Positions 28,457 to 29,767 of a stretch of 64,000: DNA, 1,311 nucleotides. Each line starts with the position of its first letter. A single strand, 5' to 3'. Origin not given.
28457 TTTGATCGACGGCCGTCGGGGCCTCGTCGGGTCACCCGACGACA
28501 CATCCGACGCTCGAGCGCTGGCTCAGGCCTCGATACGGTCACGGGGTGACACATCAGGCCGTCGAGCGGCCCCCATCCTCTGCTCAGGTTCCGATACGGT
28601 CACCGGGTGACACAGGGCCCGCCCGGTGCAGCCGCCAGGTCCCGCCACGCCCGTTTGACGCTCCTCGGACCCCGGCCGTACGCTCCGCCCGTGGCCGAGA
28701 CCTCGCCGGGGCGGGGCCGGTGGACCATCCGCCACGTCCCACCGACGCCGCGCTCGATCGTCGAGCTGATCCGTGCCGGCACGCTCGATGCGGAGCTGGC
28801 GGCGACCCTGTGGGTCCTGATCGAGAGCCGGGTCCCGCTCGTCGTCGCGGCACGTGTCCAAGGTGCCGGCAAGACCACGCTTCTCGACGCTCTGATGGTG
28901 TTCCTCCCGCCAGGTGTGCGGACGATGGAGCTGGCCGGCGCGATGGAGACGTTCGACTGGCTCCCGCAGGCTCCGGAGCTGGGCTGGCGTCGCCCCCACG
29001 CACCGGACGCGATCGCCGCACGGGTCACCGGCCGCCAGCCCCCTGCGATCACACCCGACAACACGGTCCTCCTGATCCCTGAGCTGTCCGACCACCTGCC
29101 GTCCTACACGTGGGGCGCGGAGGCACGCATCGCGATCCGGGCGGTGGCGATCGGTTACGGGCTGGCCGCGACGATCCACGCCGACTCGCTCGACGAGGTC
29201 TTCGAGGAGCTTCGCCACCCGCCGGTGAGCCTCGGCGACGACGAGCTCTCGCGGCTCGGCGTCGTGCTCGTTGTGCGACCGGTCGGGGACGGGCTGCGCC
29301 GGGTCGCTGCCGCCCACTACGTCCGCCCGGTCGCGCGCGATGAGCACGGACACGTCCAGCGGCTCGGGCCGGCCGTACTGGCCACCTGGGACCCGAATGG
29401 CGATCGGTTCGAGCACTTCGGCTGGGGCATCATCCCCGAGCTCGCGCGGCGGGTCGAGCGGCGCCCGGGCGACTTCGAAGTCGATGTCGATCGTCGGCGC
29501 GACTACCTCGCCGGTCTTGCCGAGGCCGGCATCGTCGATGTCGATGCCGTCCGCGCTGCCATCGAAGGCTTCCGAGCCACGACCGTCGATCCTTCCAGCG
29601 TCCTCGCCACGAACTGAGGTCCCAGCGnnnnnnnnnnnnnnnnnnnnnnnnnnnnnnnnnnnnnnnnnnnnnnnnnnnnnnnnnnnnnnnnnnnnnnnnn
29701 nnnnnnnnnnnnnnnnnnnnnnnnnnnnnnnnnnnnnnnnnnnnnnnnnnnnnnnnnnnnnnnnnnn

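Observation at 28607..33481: Uncharacterised three-gene module: degenerate CpaF/VirB11-like ATPase + ChlI-like AAA+ ATPase + long VWA protein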

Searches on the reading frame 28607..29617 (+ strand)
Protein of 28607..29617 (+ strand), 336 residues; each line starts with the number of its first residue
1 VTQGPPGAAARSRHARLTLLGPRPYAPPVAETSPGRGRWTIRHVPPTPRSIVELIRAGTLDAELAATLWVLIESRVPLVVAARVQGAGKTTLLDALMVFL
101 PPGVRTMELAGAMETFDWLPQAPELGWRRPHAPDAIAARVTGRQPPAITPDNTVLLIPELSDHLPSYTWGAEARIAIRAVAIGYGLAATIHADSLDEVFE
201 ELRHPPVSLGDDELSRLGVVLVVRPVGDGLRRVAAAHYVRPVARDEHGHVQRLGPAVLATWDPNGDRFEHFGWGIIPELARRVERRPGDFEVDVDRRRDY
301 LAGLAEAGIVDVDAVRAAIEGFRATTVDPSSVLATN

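Call 8: search_protein_families(library=pfam, proteins=[window:28607-29617:+], max_evalue=0.01)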
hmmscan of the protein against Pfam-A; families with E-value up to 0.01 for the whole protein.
window:28607-29617:+ (336 aa): 1 family
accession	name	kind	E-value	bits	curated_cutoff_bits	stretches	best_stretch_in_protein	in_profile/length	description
PF13555.12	AAA_29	-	0.0055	16.9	27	0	85-103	31-49/61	P-loop containing region of AAA domain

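Call 9: search_protein_families(library=ncbifam, proteins=[window:28607-29617:+], max_evalue=0.01)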
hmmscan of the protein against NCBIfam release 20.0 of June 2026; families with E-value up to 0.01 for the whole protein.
window:28607-29617:+ (336 aa): 3 families
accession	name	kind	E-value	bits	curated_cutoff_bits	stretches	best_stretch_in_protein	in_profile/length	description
NF058587.1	archaellum_moto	equivalog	1.1e-17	64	550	2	38-105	238-304/527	archaellum flagellar ATPase motor FlaI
TIGR03819.1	heli_sec_ATPase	hypoth_equivalog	1e-06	28.2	373.15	1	39-105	142-207/340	TadA family conjugal transfer-associated ATPase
NF053672.1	bindosome_BasE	exception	1.2e-05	24.3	1000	1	38-106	232-300/512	bindosome assembly system ATPase subunit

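Call 16: find_homologous_proteins(query=window:28691-29614:+)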
Query window:28691-29614:+ (308 aa): 1612 proteins with E <= 0.001 among 8000 candidates; the best 120 are listed.
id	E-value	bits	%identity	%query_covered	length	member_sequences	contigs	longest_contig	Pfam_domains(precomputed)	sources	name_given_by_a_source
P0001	4.2e-185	633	92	100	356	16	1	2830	-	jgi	-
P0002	6.6e-185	632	93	100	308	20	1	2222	-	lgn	-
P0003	2.2e-178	610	89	100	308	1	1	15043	-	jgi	jgi:hypothetical protein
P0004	3.8e-178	610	90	100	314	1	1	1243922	-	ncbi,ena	-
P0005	2.3e-173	594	85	100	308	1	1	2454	-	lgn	-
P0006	3.2e-173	594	87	100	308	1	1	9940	-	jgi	jgi:hypothetical protein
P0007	6.3e-173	593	86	100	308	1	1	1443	-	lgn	-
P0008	2.0e-171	588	85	100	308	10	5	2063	-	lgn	-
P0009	1.5e-168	578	85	100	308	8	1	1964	-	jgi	jgi:hypothetical protein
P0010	4.2e-168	577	84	100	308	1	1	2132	-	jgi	jgi:hypothetical protein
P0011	1.6e-167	575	84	100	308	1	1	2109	-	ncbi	-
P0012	1.2e-166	572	83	100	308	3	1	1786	-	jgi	jgi:hypothetical protein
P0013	1.4e-166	572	83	100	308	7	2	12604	-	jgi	jgi:flagellar protein FlaI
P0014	1.2e-165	569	82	100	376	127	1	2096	-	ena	-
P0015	1.4e-165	568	82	100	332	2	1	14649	-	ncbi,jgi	jgi:flagellar protein FlaI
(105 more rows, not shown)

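Call 17: find_related_loci(query=window:28691-29614:+, collection=genome_contigs, flank=8000)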
Query window:28691-29614:+ (308 aa) in genome_contigs; peptide patterns used: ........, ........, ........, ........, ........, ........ (x = any residue, [..] = any of these).
529 stretches matched a pattern; 71 encode a relative of the query (tblastn E <= 1e-3); 70 distinct loci.
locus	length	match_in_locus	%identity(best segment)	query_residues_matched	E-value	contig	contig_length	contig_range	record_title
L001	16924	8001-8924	94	1-308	0e+0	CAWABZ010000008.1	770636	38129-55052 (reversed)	MAG: uncultured Chloroflexia bacterium isolate MFD09267.bin.2.90 genome assembly, contig: contig_34366, whole genome sho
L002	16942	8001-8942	90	1-308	9e-179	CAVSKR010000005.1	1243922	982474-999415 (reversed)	MAG: uncultured Chloroflexia bacterium isolate MFD09206.bin.1.191 genome assembly, contig: contig_4134, whole genome sho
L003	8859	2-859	93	23-308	1e-168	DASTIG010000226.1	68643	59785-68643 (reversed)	MAG TPA_asm: Candidatus Limnocylindrales bacterium isolate SMAG_U924 k141_1506240, whole genome shotgun sequence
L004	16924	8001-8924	84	1-308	3e-168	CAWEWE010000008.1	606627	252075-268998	MAG: uncultured Chloroflexia bacterium isolate MFD09206.bin.1.106 genome assembly, contig: contig_3924, whole genome sho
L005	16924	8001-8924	83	1-308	1e-167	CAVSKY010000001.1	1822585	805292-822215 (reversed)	MAG: uncultured Chloroflexia bacterium isolate MFD09206.bin.1.75 genome assembly, contig: contig_1289, whole genome shot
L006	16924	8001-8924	82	1-308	4e-164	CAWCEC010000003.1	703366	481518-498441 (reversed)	MAG: uncultured Chloroflexia bacterium isolate MFD09267.bin.2.231 genome assembly, contig: contig_2109, whole genome sho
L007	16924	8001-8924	83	1-308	4e-161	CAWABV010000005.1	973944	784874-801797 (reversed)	MAG: uncultured Chloroflexia bacterium isolate MFD05176.bin.1.233 genome assembly, contig: contig_15140, whole genome sh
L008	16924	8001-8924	83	1-308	3e-160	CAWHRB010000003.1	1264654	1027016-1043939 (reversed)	MAG: uncultured Chloroflexia bacterium isolate MFD06742.bin.1.139 genome assembly, contig: contig_4563, whole genome sho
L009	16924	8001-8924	82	1-308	5e-159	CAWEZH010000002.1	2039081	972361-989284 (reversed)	MAG: uncultured Chloroflexia bacterium isolate MFD09267.bin.1.5 genome assembly, contig: contig_20474, whole genome shot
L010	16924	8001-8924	82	1-308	1e-157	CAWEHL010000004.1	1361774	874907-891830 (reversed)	MAG: uncultured Chloroflexia bacterium isolate MFD09018.bin.2.104 genome assembly, contig: contig_3681, whole genome sho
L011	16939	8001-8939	78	1-308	2e-154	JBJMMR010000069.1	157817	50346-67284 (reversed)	MAG: Chloroflexota bacterium isolate 12C16O_24h_100_P08_coass_bin_12 k141_1594457, whole genome shotgun sequence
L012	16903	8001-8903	79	1-308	4e-154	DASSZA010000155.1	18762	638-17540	MAG TPA_asm: Candidatus Limnocylindrales bacterium isolate SMAG_U695 k141_1611654, whole genome shotgun sequence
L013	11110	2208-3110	79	1-308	3e-154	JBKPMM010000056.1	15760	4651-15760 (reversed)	MAG: Chloroflexota bacterium isolate GS_HAYS_MAG_00066 GS_HAYS_000003596874, whole genome shotgun sequence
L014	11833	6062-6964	80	1-308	2e-152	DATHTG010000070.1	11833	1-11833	MAG TPA_asm: Candidatus Limnocylindrales bacterium isolate SMAG_U16071 k141_109609, whole genome shotgun sequence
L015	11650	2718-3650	78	1-308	1e-151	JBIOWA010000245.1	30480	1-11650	MAG: Candidatus Limnocylindrales bacterium isolate MAG094 k127_4302914, whole genome shotgun sequence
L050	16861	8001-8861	65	5-295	6e-109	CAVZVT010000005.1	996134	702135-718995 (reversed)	MAG: uncultured Chloroflexia bacterium isolate MFD02134.bin.2.46 genome assembly, contig: contig_20350, whole genome sho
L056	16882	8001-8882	61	1-295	3e-96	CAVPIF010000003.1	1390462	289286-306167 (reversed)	MAG: uncultured Chloroflexia bacterium isolate MFD09964.bin.2.142 genome assembly, contig: contig_911, whole genome shot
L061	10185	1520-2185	57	32-273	2e-71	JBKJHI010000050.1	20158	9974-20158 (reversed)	MAG: Candidatus Limnocylindrales bacterium isolate ant_bin.103 S1Ck117_2169260_flag_0_multi_11.0000_len_20158, whole gen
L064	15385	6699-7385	54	27-273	5e-68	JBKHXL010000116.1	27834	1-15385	MAG: Candidatus Limnocylindria bacterium isolate N_bin.19.orig k127_239919, whole genome shotgun sequence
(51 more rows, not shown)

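Call 20: search_solved_structures(query=window:28691-29614:+, max_evalue=1, show_alignments=2)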
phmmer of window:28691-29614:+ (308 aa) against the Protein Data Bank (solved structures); distinct sequences matched with E-value up to 1: 6.
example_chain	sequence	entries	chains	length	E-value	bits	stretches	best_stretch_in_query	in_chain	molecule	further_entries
2oap_1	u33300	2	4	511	5.1e-11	45.8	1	3-215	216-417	Type II secretion system protein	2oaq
4ii7_A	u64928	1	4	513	1.8e-10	44.1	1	10-197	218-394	FlaI ATPase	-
4ihq_A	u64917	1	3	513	1.9e-10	44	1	10-197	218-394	FlaI ATPase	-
8rkd_E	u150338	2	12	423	0.013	18.2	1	12-170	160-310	Pilus assembly ATPase CpaF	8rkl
8rjf_A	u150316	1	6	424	0.013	18.2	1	12-170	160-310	Pilus assembly ATPase CpaF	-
9e24_A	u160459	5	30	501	0.017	17.8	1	12-169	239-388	CpaF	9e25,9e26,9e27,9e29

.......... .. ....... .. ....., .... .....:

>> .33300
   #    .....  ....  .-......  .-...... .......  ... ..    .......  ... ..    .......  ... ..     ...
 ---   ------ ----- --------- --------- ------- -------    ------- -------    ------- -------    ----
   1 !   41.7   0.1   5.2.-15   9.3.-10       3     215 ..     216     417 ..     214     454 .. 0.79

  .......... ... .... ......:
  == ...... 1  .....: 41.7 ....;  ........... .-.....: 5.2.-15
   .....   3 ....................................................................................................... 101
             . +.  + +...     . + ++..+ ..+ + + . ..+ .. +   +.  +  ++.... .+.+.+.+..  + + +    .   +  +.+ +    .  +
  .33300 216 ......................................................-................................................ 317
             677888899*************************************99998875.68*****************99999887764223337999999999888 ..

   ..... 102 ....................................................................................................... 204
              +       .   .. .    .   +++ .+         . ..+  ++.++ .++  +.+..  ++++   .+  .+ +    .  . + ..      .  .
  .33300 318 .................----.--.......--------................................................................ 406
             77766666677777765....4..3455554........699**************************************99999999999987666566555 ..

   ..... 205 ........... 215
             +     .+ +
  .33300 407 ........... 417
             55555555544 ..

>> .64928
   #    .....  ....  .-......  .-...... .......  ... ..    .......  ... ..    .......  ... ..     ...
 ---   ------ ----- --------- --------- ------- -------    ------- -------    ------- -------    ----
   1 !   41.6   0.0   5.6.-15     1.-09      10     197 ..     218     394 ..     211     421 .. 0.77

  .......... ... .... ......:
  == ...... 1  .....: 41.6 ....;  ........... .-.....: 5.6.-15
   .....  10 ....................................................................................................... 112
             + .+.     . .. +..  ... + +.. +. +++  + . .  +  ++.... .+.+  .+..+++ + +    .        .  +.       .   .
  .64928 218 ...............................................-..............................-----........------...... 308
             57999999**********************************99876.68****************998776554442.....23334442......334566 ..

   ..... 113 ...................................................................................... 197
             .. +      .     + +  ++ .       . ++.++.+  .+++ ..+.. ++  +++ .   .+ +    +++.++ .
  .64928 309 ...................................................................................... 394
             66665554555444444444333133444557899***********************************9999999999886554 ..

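Call 24: search_protein_families(library=padloc, proteins=[window:28691-29614:+], max_evalue=0.01)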
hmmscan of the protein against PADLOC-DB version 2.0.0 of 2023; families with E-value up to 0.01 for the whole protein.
seq(308 aa): 1 family
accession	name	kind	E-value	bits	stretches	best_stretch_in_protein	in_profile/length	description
PDLC00310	PtuA1|PtuA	-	0.0053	13.9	1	51-87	28-62/443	AAA ATPase domain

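Call 29: search_dna_similar(query=window:28691-29614:+, collection=plasmids, mode=protein, max_evalue=0.001, max_rows=25)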
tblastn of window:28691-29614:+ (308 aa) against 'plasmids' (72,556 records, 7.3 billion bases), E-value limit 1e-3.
Records with a match: 1; places in all: 1; records where one place covers at least 80% of the query: 0.
Best place of each record, by identity: <60% 1.
By first word of the organism name: Thermomicrobium 1.
By predicted mobility (MOB-suite, as given by PLSDB): non-mobilizable 1.
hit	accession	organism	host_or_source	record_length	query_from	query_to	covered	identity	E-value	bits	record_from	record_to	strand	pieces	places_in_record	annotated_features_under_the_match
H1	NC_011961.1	Thermomicrobium roseum DSM 5159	-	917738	22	181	52%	38.1%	3e-15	83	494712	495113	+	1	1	type II secretion system protein E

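Call 35: search_protein_representatives(protein=window:28691-29614:+)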
Query: 308 residues. Proteins with E-value up to 0.001 (for the whole library): 1527; up to 1e-10: 546; up to 1e-30: 102. The best 150 are listed.
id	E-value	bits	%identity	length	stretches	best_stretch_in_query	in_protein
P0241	6.4e-109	380.6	87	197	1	112-308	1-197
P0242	2.4e-98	345.8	70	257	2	135-302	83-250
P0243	7.2e-93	327.9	63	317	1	17-295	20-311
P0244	3.3e-92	325.7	62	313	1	15-294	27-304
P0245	6.2e-85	301.8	53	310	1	3-297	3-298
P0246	8.1e-85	301.4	61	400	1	1-260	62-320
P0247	1.3e-80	287.6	59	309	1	18-297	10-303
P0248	3.3e-74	266.6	59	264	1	7-243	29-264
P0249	1.5e-73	264.4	68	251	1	79-278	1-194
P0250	3.7e-73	263.1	53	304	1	29-299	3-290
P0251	3.4e-71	256.7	54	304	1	22-274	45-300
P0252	3.0e-70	253.6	53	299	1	20-296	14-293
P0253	1.3e-66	241.7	57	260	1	55-280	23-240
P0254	2.1e-66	240.9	56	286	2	117-294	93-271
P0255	1.9e-64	234.5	52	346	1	20-297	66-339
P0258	1.3e-61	225.3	55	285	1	20-280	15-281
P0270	3.1e-51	191.1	49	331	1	18-295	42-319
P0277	2.0e-49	185.2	43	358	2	5-203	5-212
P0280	9.8e-49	182.9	45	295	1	20-295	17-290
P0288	4.9e-45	170.8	46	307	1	17-299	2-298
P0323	2.4e-34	135.6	41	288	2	120-297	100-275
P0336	3.6e-32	128.5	42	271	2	121-289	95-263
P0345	4.2e-30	121.7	43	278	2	121-296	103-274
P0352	1.6e-29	119.8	37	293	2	118-297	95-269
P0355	2.8e-29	119.0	36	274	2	121-298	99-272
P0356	4.6e-29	118.3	39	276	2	121-293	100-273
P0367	2.8e-28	115.7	36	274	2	9-95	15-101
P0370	3.6e-28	115.3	40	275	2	122-296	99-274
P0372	5.8e-28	114.7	40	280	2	122-297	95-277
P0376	1.4e-27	113.5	33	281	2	116-299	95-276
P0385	1.2e-26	110.4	38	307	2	120-294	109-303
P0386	1.5e-26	110.0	36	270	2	123-295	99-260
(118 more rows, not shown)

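Call 36: list_cluster_members(proteins=[P0277, P0280, P0288, P0323, P0352, P0355, P0367, P0376, P0385, P0386])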
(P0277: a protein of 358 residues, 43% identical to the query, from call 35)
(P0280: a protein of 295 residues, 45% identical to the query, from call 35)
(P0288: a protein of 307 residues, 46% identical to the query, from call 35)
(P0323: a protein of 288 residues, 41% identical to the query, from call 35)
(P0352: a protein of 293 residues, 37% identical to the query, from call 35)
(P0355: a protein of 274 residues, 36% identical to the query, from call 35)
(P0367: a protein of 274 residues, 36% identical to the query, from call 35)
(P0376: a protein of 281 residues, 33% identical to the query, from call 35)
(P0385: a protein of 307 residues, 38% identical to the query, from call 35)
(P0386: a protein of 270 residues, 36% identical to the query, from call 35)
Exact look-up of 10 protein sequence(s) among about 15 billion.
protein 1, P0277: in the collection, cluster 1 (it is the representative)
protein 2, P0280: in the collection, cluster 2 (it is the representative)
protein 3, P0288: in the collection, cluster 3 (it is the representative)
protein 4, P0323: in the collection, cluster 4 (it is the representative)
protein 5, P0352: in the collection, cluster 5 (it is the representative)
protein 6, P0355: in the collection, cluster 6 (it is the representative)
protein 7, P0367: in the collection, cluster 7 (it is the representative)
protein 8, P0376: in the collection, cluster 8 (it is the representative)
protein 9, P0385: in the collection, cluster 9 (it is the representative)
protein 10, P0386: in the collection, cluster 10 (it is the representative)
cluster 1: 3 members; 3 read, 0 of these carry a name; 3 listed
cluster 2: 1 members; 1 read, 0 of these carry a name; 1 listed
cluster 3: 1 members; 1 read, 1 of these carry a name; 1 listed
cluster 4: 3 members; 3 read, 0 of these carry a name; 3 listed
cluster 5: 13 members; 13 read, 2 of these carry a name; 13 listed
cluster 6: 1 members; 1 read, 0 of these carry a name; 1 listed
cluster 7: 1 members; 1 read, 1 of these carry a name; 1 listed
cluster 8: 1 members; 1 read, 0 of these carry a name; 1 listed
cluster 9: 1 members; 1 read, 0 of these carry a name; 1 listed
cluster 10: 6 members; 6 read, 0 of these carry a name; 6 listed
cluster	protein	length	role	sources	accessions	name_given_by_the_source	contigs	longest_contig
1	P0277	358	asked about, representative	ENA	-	-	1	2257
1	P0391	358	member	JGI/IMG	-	-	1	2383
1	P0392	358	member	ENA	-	-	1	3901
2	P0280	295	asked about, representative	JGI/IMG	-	-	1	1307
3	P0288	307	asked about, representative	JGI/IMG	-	hypothetical protein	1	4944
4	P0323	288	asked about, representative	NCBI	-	-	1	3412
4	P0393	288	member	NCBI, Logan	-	-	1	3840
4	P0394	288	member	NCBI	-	-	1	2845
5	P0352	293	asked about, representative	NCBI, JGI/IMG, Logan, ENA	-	-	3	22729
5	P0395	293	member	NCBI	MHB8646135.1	MAG: hypothetical protein ACYDAR_10150 [Thermomicrobiales bacterium]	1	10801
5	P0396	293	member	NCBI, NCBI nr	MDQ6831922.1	MAG: hypothetical protein M3008_00860 [Chloroflexota bacterium] | hypothetical protein [Chloroflexota bacterium]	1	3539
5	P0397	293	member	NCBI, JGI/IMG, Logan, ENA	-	-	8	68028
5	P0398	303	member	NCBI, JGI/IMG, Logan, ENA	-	-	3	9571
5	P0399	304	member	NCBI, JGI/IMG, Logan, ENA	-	-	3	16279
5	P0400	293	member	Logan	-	-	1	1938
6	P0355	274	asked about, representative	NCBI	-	-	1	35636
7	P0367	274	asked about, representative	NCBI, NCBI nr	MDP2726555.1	MAG: hypothetical protein Q8P59_03335 [Dehalococcoidia bacterium] | hypothetical protein [Dehalococcoidia bacterium]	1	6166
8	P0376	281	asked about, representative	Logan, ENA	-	-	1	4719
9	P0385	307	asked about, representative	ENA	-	-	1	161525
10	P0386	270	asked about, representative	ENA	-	-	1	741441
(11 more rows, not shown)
